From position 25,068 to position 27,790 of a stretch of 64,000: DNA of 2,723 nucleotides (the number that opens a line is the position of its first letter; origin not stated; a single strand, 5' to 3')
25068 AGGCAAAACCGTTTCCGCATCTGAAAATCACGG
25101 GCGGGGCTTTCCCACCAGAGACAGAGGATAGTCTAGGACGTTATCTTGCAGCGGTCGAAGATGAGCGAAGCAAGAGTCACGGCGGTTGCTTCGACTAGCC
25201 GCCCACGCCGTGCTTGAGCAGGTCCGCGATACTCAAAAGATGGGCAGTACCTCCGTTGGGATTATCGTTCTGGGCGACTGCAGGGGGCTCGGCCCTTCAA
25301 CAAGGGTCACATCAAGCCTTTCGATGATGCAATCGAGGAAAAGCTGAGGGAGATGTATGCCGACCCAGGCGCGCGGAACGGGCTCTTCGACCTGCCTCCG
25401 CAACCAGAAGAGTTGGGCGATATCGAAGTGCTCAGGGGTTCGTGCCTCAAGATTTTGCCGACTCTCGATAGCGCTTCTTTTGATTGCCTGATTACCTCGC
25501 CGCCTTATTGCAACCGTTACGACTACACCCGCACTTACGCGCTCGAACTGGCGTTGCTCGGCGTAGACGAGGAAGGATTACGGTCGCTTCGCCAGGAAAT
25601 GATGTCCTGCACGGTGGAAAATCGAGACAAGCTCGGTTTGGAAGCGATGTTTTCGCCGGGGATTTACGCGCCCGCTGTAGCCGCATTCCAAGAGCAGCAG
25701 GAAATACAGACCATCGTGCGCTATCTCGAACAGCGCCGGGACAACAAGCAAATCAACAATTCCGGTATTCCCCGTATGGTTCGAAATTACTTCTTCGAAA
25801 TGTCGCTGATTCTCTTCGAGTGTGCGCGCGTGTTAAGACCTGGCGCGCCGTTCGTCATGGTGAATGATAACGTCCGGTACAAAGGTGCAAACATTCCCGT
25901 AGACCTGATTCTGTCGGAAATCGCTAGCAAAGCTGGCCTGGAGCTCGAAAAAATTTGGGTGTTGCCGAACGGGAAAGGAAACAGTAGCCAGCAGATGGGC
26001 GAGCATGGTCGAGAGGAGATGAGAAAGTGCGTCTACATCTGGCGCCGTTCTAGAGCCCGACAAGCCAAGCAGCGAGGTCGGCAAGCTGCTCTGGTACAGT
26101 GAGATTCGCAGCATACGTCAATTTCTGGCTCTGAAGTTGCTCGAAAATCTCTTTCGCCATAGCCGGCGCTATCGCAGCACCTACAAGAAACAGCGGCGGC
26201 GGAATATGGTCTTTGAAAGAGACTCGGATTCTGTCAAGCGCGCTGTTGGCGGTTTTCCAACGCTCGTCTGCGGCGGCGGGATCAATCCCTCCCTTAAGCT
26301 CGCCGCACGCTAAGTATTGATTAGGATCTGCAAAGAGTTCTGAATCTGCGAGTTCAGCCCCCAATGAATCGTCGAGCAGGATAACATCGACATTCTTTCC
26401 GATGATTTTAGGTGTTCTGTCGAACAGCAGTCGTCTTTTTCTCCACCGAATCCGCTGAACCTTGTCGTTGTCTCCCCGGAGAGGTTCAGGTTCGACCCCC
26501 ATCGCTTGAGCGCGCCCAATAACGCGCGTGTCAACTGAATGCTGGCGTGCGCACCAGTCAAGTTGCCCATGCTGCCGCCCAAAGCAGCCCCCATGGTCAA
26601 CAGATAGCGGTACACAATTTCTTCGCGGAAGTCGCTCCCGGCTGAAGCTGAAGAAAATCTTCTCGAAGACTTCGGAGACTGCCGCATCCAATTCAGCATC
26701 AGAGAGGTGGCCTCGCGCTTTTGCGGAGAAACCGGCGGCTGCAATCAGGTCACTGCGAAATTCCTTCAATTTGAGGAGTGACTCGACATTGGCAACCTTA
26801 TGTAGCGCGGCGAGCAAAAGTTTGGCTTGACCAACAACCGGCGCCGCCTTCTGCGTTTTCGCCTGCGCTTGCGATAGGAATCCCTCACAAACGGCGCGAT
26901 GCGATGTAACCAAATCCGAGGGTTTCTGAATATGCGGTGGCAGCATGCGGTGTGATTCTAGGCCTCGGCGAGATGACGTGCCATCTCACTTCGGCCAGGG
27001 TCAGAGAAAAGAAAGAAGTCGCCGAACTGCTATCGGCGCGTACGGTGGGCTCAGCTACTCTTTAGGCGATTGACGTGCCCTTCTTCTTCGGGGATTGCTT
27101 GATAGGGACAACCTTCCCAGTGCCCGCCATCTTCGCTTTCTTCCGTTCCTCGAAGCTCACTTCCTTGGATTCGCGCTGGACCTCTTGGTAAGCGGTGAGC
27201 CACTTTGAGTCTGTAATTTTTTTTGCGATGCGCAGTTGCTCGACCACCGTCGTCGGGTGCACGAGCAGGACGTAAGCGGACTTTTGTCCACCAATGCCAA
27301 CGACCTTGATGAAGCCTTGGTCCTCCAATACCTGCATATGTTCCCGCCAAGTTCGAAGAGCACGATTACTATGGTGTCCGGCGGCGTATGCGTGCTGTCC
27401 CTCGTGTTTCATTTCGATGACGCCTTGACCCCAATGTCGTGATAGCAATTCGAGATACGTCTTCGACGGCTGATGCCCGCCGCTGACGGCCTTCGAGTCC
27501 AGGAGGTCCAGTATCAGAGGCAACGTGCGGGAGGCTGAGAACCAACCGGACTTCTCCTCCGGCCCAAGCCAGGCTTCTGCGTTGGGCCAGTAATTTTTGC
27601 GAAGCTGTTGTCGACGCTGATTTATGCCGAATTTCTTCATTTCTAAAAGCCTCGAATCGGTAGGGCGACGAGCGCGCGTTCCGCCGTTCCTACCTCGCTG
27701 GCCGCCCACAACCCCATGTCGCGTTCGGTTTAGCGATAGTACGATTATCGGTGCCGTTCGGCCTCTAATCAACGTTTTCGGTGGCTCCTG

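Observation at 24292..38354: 14-kb tRNA-Lys island with a phage-satellite-like gene set, not a normal prophage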

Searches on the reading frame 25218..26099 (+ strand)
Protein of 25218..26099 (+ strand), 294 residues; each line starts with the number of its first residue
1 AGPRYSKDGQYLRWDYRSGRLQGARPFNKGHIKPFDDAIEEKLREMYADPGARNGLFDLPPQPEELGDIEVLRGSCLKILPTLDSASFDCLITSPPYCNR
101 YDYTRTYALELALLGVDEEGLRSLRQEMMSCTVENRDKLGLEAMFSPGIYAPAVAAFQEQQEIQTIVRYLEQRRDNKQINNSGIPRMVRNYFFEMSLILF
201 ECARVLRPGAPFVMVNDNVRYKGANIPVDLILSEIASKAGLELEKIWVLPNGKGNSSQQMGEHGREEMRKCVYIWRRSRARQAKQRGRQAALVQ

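Call 7: search_protein_families(library=pfam, proteins=[window:25218-26099:+], max_evalue=0.01)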
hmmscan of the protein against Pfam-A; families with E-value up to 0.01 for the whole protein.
window:25218-26099:+ (294 aa): 0 families

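Call 78: search_protein_families(library=ncbifam, max_evalue=0.01, proteins=[window:25218-26099:+])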
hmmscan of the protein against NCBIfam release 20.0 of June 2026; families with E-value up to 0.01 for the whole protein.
window:25218-26099:+ (294 aa): 0 families

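Call 79: search_dna_similar(query=window:25218-26099:+, collection=plasmids, mode=protein, max_rows=8)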
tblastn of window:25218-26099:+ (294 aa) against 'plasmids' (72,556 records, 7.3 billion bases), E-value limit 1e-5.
Records with a match: 7; places in all: 7; records where one place covers at least 80% of the query: 4.
Best place of each record, by identity: <60% 7.
By first word of the organism name: Ligilactobacillus 2; Acetobacter 1; Enterococcus 1; Cryobacterium 1; Pseudanabaena 1; Allorhizobium 1.
By predicted mobility (MOB-suite, as given by PLSDB): non-mobilizable 3; mobilizable 2; conjugative 2.
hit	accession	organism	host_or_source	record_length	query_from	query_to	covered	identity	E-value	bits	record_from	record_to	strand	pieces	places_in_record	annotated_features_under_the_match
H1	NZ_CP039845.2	Acetobacter pasteurianus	whole organism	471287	7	275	91%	42.1%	1e-64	226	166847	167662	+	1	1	DNA methyltransferase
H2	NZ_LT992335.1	Ligilactobacillus acidipiscis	Kopanisti cheese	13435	6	275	92%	38.9%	3e-52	191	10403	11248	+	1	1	DNA methyltransferase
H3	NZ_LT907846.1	Ligilactobacillus acidipiscis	Kopanisti cheese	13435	6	275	92%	38.9%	3e-52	191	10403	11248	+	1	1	DNA methyltransferase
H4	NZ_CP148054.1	Enterococcus faecalis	animal,mixed culture,pig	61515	7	275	91%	37.6%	5e-53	192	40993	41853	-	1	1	DNA methyltransferase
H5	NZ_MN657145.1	Cryobacterium sp.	-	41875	64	275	72%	27.3%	9e-13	76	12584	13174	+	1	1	SAM-dependent methyltransferase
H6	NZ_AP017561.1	Pseudanabaena sp. ABRG5-3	-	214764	70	274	70%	25.4%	1e-8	64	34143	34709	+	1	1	SAM-dependent methyltransferase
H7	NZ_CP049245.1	Allorhizobium pseudoryzae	cell culture,soil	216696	53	241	64%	27.0%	3e-6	56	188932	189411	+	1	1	hypothetical protein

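Call 102: search_protein_families(library=padloc, max_evalue=0.001, proteins=[window:25218-26099:+])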
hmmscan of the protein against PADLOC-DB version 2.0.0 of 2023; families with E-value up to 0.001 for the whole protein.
window:25218-26099:+ (294 aa): 8 families
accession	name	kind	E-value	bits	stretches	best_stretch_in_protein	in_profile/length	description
PDLC03224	MTase_II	-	8.8e-91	303.2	1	5-277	219-480/481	Type II methyltransferase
PDLC03362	MTase_II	-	6.6e-10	36.4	1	65-245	242-404/438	Type II methyltransferase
PDLC03389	MTase_II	-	8.6e-10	35.9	1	182-244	357-419/445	Type II methyltransferase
PDLC03306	MTase_II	-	1.2e-09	35.6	1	84-242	237-390/422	Type II methyltransferase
PDLC03353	MTase_II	-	7e-09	33.6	1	70-247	11-115/260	Type II methyltransferase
PDLC03387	MTase_II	-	5.6e-07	27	1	69-105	12-48/289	Type II methyltransferase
PDLC03322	MTase_II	-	5.6e-07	26.8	1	78-245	252-404/446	Type II methyltransferase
PDLC03230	MTase_II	-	0.00053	17.4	0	187-263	75-154/360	Type II methyltransferase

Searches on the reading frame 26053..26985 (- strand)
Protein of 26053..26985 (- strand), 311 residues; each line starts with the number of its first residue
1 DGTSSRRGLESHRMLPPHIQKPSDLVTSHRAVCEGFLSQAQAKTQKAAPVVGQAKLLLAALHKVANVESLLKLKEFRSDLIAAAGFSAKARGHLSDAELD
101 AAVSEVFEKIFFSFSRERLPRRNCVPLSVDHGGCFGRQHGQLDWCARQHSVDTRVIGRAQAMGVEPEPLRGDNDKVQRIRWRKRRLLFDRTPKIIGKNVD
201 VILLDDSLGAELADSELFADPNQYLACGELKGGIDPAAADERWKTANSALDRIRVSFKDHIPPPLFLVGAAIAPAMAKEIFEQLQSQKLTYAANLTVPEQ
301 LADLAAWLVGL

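Call 7: search_protein_families(library=pfam, proteins=[window:26053-26985:-], max_evalue=0.01)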
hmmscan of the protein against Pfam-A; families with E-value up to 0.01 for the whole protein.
window:26053-26985:- (311 aa): 1 family
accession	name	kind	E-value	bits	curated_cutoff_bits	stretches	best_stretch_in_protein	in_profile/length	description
PF09194.16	Endonuc-BsobI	-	1.8e-53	182.4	25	2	180-311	179-313/313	Restriction endonuclease BsobI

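Call 102: search_protein_families(library=padloc, max_evalue=0.001, proteins=[window:26053-26985:-])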
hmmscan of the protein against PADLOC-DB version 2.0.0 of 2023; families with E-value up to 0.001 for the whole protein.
window:26053-26985:- (311 aa): 1 family
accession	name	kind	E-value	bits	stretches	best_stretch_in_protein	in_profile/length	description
PDLC03415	REase_II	-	5.3e-59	198.3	2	181-309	188-319/321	Type II restriction enzyme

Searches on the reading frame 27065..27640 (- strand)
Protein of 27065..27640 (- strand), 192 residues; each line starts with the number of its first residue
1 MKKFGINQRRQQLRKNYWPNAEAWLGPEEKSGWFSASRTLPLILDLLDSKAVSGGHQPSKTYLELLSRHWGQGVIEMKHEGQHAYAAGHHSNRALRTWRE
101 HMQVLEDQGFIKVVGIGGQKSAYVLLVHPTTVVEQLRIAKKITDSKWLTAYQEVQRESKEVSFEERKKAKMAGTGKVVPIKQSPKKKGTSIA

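Call 15: search_protein_families(library=pfam, max_evalue=0.001, proteins=[window:27065-27640:-])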
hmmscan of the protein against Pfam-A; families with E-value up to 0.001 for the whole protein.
window:27065-27640:- (192 aa): 0 families

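Call 44: search_protein_families(library=pfam, max_evalue=0.1, proteins=[window:27065-27640:-])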
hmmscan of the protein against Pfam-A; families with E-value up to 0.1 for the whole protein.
window:27065-27640:- (192 aa): 2 families
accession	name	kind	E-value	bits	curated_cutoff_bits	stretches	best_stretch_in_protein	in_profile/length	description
PF01861.22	BpsA_C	-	0.011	15.5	27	1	67-159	128-220/243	Branched-chain polyamine synthase A C-terminal domain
PF08461.16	HTH_12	-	0.068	13.6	21.4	0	96-119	33-56/66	Ribonuclease R winged-helix domain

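Call 45: search_protein_families(library=phrogs, max_evalue=0.01, proteins=[window:27065-27640:-])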
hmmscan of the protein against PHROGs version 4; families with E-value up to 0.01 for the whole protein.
window:27065-27640:- (192 aa): 0 families

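Call 78: search_protein_families(library=ncbifam, max_evalue=0.01, proteins=[window:27065-27640:-])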
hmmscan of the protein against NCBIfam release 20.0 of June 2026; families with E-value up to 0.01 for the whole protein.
window:27065-27640:- (192 aa): 0 families

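Call 102: search_protein_families(library=padloc, max_evalue=0.001, proteins=[window:27065-27640:-])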
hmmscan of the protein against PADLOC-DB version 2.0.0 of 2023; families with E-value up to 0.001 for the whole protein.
window:27065-27640:- (192 aa): 0 families
